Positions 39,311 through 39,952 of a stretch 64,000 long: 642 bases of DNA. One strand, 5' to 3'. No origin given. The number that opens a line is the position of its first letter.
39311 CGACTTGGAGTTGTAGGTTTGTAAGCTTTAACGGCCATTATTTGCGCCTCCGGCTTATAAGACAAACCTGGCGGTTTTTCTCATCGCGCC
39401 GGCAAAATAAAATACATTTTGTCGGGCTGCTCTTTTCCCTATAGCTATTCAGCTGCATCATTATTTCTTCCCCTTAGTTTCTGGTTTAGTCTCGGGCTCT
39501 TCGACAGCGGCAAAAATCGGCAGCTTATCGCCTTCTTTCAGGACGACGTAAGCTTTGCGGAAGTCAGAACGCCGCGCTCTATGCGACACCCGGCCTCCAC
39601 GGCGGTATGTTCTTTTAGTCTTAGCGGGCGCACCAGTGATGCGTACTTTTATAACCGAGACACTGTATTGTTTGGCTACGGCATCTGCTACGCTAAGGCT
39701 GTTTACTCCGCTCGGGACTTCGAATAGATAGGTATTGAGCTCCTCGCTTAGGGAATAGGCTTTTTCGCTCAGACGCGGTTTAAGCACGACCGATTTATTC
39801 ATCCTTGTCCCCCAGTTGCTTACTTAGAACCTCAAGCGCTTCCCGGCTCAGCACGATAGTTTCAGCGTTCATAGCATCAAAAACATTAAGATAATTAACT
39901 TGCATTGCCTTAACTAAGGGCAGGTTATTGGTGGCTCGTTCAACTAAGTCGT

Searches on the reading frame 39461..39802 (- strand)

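Call 101: search_protein_families(library=pfam, proteins=[window:39461-39802:-], max_evalue=0.00001)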
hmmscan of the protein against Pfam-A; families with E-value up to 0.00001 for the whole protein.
window:39461-39802:- (113 aa): 1 family
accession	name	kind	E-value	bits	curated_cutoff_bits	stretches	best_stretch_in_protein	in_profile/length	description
PF00276.25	Ribosomal_L23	-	2.9e-19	69.7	30.8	1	5-94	2-84/86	Ribosomal protein L23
